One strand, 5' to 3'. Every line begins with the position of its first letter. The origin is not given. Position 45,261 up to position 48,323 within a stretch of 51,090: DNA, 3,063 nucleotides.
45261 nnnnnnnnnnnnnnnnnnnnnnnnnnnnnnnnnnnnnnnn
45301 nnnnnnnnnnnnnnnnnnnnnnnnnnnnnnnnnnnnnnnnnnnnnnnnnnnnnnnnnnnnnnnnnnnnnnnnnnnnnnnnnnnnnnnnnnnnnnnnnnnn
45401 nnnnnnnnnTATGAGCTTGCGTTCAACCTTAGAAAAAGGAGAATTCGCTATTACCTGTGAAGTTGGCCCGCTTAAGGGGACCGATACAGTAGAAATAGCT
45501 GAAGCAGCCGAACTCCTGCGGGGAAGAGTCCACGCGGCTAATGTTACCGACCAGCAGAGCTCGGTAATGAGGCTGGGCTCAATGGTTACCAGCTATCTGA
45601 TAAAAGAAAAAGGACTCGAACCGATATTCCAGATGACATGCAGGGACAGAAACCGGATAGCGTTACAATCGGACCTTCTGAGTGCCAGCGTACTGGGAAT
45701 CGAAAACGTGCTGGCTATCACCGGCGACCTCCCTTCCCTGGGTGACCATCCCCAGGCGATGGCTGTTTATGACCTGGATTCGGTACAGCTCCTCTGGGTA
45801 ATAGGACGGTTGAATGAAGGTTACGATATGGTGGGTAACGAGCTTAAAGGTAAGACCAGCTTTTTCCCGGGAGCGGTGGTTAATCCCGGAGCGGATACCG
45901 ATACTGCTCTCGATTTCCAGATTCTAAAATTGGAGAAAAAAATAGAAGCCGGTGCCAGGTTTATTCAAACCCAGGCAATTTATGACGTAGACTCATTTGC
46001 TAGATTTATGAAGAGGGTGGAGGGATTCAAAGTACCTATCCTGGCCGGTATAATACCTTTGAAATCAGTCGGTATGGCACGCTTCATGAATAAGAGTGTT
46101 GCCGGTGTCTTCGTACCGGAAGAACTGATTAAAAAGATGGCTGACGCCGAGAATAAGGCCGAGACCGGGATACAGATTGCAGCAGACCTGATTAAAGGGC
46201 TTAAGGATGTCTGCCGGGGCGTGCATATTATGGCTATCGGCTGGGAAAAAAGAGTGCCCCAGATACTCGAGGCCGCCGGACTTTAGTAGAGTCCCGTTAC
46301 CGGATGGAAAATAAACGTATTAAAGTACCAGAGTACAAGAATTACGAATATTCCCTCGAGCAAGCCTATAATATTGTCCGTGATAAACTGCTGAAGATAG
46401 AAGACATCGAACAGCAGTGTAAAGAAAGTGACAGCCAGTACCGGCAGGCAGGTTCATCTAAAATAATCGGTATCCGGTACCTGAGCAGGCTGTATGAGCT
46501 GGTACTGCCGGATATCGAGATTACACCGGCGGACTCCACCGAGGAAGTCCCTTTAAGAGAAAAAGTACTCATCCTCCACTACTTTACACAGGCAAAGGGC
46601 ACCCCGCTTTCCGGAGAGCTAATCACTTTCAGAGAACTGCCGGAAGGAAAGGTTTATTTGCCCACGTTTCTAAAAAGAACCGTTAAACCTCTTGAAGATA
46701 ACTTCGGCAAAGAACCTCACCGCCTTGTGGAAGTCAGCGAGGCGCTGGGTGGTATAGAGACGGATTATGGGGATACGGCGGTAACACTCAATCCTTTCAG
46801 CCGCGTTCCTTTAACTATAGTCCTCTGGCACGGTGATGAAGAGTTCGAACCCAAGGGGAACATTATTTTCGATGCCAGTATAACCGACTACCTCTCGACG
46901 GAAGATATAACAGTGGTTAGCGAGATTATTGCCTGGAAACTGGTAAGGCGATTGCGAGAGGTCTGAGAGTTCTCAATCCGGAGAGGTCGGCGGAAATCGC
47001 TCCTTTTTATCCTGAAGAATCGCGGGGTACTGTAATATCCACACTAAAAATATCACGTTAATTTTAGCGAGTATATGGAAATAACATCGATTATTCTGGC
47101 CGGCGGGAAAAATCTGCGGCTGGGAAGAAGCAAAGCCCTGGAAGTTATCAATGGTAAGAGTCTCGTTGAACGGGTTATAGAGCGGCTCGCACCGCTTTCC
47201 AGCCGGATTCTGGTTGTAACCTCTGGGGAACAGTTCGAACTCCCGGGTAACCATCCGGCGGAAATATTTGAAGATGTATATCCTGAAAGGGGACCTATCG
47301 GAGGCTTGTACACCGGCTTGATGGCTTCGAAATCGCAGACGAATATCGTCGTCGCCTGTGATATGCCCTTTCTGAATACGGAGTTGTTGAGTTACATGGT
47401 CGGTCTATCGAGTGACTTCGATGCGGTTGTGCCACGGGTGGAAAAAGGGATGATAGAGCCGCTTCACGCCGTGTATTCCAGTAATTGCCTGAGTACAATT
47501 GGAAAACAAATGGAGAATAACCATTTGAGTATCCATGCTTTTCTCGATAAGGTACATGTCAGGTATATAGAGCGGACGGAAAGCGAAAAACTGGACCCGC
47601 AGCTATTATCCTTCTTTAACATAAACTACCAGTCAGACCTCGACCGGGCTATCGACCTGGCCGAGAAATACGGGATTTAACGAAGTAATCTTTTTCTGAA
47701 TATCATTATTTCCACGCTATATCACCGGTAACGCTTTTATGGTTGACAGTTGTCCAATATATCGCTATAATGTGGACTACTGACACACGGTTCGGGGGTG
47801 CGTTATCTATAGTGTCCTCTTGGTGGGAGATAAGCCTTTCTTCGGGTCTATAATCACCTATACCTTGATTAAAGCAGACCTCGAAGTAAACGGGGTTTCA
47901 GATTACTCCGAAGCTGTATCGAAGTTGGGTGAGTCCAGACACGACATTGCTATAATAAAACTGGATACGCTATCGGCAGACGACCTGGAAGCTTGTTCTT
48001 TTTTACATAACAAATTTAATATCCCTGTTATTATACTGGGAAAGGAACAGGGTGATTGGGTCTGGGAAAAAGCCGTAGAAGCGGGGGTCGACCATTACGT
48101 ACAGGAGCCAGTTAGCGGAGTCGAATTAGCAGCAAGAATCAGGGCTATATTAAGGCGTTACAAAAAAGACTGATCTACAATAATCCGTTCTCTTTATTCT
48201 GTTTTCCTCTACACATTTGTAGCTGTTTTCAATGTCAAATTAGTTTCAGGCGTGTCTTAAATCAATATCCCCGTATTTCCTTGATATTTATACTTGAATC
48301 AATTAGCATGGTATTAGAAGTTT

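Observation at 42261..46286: [NiFe]-hydrogenase wedged between acsE and metVF: candidate H2-coupled methylene-THF reductase module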

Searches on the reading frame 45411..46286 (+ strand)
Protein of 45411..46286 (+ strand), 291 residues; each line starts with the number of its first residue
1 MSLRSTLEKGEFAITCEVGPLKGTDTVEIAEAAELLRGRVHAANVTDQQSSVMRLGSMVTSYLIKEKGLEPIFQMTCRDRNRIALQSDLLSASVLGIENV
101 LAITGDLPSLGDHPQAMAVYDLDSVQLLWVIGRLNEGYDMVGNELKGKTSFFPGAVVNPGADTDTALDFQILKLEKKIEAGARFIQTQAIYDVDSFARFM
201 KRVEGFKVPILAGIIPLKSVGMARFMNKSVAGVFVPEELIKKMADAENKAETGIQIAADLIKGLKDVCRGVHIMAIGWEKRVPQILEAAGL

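Call 4: search_protein_families(library=pfam, proteins=[window:45411-46286:+])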
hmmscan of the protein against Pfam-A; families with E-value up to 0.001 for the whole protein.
window:45411-46286:+ (291 aa): 1 family
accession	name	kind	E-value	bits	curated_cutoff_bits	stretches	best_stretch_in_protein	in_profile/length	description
PF02219.23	MTHFR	-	2e-44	152.5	24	1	3-290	2-287/287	Methylenetetrahydrofolate reductase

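Call 6: search_protein_families(library=ncbifam, proteins=[window:45411-46286:+])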
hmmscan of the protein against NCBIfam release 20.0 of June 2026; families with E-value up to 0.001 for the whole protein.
window:45411-46286:+ (291 aa): 4 families
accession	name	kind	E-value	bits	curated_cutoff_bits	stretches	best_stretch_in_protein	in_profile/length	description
NF006396.0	PRK08645.1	equivalog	1.3e-74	251.4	453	1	2-275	313-587/611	bifunctional homocysteine S-methyltransferase/methylenetetrahydrofolate reductase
TIGR00676.1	fadh2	equivalog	1.4e-23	83.7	293.7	1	45-288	34-273/275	methylenetetrahydrofolate reductase [NAD(P)H]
TIGR00677.1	fadh2_euk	equivalog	2.6e-20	72.9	310.05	1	55-290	46-276/281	methylenetetrahydrofolate reductase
NF006950.0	PRK09432.1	equivalog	1.6e-12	47.3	382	1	62-264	76-264/296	methylenetetrahydrofolate reductase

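Call 33: search_solved_structures(query=window:45411-46286:+, max_evalue=0.001)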
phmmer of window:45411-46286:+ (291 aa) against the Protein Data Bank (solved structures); distinct sequences matched with E-value up to 0.001: 16.
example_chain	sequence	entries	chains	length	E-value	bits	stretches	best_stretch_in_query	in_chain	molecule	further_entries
8uy2_A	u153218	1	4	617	5.2e-13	52.2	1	67-276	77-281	Methylenetetrahydrofolate reductase-like protein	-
8uy1_D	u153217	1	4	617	5.2e-13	52.2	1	67-276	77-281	Methylenetetrahydrofolate reductase-like protein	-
6fcx_A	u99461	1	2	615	6.2e-12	48.7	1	48-290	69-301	Methylenetetrahydrofolate reductase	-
8qa4_A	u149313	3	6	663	7.6e-12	48.4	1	48-290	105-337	Methylenetetrahydrofolate reductase (NADPH)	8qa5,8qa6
1v93_A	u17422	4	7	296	6.8e-10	42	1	53-291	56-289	5,10-Methylenetetrahydrofolate reductase | Methylenetetrahydrofolate reductase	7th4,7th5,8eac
1b5t_A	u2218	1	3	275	7.8e-10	41.8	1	66-265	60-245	PROTEIN (METHYLENETETRAHYDROFOLATE REDUCTASE)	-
3apt_A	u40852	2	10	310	8.1e-10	41.7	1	53-291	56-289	Methylenetetrahydrofolate reductase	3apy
3fst_A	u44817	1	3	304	9.6e-10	41.5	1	66-265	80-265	5,10-methylenetetrahydrofolate reductase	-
3fsu_A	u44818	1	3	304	9.7e-10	41.5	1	66-265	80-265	5,10-methylenetetrahydrofolate reductase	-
1zp3_A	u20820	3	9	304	1.1e-09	41.3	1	66-265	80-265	5,10-methylenetetrahydrofolate reductase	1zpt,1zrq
1zp4_A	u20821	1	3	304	1.1e-09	41.3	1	66-265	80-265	5,10-methylenetetrahydrofolate reductase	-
2fmn_A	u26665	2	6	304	4e-09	39.5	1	66-265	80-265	5,10-methylenetetrahydrofolate reductase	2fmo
6pey_A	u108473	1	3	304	1.4e-08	37.7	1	68-265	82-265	Methylenetetrahydrofolate reductase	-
6fnu_A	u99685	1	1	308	1.1e-07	34.8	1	72-286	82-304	Methylenetetrahydrofolate reductase 1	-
5ume_A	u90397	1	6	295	3.3e-06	29.9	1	168-261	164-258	5,10-methylenetetrahydrofolate reductase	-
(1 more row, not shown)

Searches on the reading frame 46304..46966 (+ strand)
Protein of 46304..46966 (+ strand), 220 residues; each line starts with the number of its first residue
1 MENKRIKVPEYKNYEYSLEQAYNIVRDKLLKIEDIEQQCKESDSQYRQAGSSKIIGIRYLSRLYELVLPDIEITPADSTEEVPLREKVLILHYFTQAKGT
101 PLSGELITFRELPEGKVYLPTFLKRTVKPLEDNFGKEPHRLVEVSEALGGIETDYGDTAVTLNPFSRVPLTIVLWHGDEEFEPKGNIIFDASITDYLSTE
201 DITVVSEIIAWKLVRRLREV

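Call 4: search_protein_families(library=pfam, proteins=[window:46304-46966:+])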
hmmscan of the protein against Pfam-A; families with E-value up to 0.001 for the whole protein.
window:46304-46966:+ (220 aa): 1 family
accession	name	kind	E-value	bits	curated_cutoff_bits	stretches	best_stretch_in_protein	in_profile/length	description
PF12654.12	DUF3786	-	6.9e-49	166.2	27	1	36-210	3-174/176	Domain of unknown function (DUF3786)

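Call 6: search_protein_families(library=ncbifam, proteins=[window:46304-46966:+])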
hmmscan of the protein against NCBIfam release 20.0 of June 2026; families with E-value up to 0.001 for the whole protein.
window:46304-46966:+ (220 aa): 0 families

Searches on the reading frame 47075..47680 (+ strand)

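Call 4: search_protein_families(library=pfam, proteins=[window:47075-47680:+])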
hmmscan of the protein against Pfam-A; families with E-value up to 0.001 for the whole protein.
window:47075-47680:+ (201 aa): 1 family
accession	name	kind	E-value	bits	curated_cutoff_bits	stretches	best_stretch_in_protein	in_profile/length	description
PF12804.13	NTP_transf_3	-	5.2e-33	114.9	27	1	6-147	2-146/160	MobA-like NTP transferase domain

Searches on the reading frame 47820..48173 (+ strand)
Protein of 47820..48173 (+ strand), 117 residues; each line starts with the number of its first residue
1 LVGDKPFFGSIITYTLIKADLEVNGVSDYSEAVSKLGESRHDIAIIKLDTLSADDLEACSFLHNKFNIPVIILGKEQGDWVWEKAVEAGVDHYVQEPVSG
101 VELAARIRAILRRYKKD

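Call 25: search_protein_families(library=pfam, proteins=[window:47820-48173:+], max_evalue=0.00001)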
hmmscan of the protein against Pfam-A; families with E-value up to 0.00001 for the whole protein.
window:47820-48173:+ (117 aa): 1 family
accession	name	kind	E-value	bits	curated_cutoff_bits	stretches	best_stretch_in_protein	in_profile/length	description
PF00072.30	Response_reg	-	3.4e-08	34.1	30.2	1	2-108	4-111/111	Response regulator receiver domain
